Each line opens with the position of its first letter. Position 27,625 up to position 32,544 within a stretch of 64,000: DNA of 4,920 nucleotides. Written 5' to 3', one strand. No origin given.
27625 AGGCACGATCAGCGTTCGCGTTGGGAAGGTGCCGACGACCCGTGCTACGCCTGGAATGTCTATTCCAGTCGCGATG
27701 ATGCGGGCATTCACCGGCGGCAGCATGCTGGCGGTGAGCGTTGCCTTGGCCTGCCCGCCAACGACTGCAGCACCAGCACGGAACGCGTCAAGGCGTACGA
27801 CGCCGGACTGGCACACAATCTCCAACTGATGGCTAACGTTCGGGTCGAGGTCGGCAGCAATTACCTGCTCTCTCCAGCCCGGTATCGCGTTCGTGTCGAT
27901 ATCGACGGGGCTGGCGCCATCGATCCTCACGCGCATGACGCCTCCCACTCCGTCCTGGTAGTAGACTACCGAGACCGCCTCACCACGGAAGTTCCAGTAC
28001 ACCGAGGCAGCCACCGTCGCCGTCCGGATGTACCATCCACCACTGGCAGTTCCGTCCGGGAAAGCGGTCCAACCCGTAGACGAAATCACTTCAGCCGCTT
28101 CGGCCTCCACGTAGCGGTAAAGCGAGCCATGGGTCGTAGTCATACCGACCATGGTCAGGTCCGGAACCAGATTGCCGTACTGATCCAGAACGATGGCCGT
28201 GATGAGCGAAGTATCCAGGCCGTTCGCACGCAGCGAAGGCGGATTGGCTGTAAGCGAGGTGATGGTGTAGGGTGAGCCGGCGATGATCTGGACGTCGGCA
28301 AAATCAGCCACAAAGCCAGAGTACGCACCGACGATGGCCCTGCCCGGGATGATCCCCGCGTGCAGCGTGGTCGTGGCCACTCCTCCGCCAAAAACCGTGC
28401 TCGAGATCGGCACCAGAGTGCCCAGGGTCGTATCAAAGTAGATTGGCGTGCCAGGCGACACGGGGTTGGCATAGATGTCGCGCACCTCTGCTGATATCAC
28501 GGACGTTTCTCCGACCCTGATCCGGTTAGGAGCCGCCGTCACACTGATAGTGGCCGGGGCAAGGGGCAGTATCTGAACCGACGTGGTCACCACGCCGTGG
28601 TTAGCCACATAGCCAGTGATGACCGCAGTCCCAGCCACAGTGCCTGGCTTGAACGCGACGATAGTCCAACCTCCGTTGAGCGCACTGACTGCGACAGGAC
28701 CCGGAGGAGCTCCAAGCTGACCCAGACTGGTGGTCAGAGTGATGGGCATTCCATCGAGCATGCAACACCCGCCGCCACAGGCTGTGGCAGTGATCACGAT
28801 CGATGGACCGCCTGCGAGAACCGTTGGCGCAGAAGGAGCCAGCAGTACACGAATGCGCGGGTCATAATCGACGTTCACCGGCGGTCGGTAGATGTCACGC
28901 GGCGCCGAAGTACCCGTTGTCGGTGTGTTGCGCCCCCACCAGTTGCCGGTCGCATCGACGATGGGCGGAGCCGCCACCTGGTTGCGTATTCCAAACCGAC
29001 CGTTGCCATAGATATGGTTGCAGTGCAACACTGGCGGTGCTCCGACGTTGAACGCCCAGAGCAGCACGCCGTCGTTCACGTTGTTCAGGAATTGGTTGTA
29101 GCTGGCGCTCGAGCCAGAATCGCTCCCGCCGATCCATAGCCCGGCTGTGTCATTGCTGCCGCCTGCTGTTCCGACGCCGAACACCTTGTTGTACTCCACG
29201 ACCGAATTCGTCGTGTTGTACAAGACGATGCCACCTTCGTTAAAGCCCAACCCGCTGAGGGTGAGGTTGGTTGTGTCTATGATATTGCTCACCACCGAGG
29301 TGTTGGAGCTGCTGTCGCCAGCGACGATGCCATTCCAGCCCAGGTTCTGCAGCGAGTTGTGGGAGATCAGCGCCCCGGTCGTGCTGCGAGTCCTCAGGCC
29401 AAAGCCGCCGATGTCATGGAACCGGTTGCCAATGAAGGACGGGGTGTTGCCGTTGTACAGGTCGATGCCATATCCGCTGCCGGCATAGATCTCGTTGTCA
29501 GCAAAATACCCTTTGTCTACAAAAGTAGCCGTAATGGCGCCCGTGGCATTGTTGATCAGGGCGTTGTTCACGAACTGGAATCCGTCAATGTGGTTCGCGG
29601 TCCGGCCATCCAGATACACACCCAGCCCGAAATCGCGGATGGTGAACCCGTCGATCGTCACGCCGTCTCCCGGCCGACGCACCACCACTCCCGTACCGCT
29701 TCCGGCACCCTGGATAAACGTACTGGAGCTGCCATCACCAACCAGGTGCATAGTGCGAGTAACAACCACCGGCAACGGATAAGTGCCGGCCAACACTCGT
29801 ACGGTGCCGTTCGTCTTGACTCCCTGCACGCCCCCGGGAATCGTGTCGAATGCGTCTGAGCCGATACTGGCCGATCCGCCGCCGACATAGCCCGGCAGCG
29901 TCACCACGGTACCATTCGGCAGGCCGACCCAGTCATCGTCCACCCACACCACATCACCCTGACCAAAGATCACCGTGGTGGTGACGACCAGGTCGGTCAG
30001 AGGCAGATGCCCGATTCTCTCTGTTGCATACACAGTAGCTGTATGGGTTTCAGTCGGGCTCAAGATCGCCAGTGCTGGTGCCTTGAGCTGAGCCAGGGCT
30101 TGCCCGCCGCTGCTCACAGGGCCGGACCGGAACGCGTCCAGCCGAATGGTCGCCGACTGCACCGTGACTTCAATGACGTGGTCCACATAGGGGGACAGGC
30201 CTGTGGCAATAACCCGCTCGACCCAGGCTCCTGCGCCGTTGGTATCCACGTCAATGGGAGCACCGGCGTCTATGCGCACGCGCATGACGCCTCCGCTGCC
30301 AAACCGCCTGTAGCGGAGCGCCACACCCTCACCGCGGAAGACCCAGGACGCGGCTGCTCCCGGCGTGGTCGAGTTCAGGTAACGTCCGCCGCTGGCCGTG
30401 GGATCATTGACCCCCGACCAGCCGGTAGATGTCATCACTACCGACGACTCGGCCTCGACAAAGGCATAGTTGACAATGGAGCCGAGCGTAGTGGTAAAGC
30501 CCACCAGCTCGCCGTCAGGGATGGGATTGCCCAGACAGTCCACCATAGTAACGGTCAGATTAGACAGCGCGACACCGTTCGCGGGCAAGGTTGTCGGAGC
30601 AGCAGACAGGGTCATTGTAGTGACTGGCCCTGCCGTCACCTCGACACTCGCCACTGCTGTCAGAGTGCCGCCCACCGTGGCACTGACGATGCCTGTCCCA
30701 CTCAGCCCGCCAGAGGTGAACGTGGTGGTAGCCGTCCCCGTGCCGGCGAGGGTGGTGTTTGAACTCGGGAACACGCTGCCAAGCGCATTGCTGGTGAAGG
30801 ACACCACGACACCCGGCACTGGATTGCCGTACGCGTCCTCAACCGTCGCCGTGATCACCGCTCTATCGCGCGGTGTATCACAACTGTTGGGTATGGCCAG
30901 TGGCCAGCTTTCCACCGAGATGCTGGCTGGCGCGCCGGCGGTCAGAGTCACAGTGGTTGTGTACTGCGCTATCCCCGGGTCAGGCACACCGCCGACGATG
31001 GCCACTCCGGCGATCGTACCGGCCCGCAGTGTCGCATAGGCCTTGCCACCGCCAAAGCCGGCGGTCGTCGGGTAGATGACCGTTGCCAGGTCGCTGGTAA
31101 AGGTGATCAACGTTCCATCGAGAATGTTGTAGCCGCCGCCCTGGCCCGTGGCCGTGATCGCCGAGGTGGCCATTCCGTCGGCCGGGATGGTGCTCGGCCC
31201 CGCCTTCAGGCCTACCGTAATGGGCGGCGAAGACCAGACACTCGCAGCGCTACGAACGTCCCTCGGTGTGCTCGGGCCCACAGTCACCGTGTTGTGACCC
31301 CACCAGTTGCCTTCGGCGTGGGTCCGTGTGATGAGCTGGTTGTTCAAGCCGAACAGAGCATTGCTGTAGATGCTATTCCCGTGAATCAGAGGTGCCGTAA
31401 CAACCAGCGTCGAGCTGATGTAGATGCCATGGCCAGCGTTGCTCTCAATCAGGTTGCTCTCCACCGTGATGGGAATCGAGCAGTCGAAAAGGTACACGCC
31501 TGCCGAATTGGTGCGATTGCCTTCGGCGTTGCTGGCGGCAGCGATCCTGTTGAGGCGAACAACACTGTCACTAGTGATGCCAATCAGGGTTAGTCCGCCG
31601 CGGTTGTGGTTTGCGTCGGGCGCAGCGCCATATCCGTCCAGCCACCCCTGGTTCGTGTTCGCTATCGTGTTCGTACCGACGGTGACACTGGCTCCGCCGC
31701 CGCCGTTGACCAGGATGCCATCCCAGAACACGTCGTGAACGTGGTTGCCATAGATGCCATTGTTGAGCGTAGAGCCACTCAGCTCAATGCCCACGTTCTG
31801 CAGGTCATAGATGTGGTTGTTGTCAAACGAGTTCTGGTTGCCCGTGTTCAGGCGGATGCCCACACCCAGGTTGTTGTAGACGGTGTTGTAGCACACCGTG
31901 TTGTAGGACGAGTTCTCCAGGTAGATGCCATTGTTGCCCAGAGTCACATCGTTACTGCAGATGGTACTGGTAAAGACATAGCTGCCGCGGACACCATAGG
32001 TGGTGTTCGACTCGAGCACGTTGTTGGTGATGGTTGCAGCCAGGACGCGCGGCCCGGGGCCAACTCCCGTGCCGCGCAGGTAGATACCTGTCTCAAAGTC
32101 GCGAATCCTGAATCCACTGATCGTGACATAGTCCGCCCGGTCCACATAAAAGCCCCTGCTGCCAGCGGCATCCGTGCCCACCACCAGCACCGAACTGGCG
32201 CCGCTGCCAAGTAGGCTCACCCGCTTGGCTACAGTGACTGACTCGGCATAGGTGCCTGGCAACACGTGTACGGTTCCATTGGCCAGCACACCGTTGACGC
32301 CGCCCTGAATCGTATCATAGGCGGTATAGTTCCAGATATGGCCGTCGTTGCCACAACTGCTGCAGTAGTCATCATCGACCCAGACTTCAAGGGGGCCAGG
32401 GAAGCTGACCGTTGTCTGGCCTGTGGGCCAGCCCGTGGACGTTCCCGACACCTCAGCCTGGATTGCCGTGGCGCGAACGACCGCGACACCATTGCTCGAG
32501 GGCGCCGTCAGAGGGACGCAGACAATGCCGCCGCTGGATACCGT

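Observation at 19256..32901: Recurrent ~115-aa module with no family I can assign (six copies across the two giant genes)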

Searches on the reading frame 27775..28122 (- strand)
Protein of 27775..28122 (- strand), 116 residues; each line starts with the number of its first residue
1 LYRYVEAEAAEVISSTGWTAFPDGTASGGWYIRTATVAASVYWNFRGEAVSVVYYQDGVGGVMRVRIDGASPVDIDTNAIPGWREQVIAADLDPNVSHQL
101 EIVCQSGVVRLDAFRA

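Call 7: search_protein_families(library=pfam, proteins=[window:27775-28122:-], max_evalue=10)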
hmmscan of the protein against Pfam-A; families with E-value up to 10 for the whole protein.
window:27775-28122:- (116 aa): 3 families
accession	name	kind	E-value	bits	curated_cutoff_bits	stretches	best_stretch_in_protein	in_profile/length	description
PF17996.7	CE2_N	-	0.0065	17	27.9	1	35-103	16-81/108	Carbohydrate esterase 2 N-terminal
PF24382.1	DUF7538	-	0.032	14.6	27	1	29-96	9-80/83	Family of unknown function (DUF7538)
PF15128.11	T_cell_tran_alt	-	0.033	14.4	27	1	35-62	38-65/92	T-cell leukemia translocation-altered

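Call 24: search_protein_families(library=ncbifam, proteins=[window:27775-28122:-], max_evalue=10)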
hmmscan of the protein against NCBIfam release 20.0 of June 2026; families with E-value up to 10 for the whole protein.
window:27775-28122:- (116 aa): 0 families

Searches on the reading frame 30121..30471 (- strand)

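Call 7: search_protein_families(library=pfam, proteins=[window:30121-30471:-], max_evalue=10)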
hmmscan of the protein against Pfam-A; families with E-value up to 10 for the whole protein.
window:30121-30471:- (117 aa): 3 families
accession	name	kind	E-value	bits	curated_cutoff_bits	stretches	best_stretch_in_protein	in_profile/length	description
PF01349.22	Flavi_NS4B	-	0.035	14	25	1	62-105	19-63/248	Flavivirus non-structural protein NS4B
PF15683.10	TDRP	-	0.058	13.7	27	1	10-63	87-140/147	Testis development-related protein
PF17996.7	CE2_N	-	0.15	12.6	27.9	1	35-95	16-74/108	Carbohydrate esterase 2 N-terminal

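Call 24: search_protein_families(library=ncbifam, proteins=[window:30121-30471:-], max_evalue=10)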
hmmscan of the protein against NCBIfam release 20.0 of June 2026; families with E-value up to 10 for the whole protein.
window:30121-30471:- (117 aa): 0 families

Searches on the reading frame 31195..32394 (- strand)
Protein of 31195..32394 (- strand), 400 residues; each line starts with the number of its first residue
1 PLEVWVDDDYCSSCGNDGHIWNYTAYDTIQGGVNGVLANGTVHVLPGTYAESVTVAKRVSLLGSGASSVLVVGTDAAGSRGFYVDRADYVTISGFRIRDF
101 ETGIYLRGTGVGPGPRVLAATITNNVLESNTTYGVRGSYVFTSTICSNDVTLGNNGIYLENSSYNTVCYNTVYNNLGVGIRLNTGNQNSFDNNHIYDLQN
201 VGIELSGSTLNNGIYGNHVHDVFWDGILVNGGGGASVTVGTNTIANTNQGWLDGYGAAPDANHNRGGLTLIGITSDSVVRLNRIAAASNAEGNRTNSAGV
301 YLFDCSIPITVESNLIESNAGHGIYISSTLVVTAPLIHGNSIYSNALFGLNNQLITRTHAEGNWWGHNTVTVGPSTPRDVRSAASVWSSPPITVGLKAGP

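Call 69: search_solved_structures(query=window:31195-32394:-, max_evalue=0.01)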
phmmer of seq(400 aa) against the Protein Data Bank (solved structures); distinct sequences matched with E-value up to 0.01: 0.
